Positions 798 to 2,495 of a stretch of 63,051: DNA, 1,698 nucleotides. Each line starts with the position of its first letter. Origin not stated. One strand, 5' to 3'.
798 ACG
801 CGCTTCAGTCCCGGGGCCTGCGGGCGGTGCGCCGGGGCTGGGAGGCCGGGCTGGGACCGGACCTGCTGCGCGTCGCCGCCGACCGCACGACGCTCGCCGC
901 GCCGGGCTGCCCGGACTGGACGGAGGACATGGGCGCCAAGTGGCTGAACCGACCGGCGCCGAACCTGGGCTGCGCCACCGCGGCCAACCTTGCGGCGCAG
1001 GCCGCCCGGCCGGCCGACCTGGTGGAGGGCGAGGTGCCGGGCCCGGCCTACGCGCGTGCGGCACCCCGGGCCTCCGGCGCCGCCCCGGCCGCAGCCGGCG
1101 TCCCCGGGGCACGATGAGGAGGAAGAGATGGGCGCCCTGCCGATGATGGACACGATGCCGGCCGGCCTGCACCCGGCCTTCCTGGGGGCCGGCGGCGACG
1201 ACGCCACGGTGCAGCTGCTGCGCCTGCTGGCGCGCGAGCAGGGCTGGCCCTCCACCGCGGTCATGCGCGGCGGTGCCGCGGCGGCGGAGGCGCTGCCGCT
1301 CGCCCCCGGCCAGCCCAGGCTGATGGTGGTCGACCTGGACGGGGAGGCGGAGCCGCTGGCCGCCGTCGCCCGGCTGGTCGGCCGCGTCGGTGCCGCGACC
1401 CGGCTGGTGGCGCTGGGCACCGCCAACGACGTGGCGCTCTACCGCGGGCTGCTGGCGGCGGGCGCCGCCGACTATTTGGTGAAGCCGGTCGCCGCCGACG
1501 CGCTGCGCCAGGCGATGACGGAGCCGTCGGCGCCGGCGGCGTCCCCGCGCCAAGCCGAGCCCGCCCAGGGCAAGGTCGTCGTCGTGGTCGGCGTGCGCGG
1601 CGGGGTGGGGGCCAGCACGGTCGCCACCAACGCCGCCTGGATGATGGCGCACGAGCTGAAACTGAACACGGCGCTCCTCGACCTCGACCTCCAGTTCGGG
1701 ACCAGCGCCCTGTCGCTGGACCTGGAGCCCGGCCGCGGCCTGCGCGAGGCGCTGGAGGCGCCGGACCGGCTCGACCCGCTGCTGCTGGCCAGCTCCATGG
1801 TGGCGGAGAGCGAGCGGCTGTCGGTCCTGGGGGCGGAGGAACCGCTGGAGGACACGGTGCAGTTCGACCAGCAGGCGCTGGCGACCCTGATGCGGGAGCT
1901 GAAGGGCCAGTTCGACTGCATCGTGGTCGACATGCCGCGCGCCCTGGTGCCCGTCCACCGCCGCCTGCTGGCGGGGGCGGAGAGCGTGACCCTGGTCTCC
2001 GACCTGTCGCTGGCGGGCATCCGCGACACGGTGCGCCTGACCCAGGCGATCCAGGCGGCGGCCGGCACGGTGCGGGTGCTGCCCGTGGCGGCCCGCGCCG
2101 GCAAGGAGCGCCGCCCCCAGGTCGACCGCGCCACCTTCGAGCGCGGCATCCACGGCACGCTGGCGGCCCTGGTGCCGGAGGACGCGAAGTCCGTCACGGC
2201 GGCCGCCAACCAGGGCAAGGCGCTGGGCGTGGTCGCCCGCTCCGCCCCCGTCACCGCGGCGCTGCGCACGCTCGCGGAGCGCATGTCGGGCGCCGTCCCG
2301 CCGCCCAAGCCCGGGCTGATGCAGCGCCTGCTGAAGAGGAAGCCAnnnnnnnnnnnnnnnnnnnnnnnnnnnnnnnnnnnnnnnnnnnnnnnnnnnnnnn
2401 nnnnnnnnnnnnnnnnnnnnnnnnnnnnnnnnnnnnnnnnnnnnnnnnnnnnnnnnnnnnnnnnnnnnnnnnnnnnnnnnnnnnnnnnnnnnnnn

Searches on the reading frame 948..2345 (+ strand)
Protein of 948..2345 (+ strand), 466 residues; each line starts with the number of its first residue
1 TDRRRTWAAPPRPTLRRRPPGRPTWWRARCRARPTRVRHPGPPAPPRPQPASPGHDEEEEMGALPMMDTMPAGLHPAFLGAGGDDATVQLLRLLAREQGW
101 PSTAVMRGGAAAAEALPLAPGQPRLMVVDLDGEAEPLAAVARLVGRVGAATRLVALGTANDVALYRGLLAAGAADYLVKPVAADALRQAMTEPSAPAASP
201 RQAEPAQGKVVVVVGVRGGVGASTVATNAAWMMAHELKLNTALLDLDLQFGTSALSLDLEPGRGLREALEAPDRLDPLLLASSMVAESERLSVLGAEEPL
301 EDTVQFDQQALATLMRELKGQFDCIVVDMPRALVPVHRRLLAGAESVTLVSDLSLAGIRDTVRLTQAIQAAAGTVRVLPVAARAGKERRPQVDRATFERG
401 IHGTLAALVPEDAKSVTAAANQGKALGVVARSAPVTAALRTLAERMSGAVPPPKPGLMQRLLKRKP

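Call 8: search_protein_families(library=pfam, proteins=[window:948-2345:+], max_evalue=0.001)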
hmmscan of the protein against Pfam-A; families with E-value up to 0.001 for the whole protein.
window:948-2345:+ (466 aa): 4 families
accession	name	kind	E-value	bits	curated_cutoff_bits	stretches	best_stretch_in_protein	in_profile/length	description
PF13614.12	AAA_31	-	6.2e-08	33.2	27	1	209-369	2-168/177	AAA domain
PF10609.15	ParA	-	2.1e-06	27.8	27.1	1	209-330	4-120/246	NUBPL iron-transfer P-loop NTPase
PF06564.18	CBP_BcsQ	-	9.2e-06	25.8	21.3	0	209-246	2-38/234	Cellulose biosynthesis protein BcsQ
PF00072.30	Response_reg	-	2.5e-05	24.8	30.2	1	86-190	9-110/111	Response regulator receiver domain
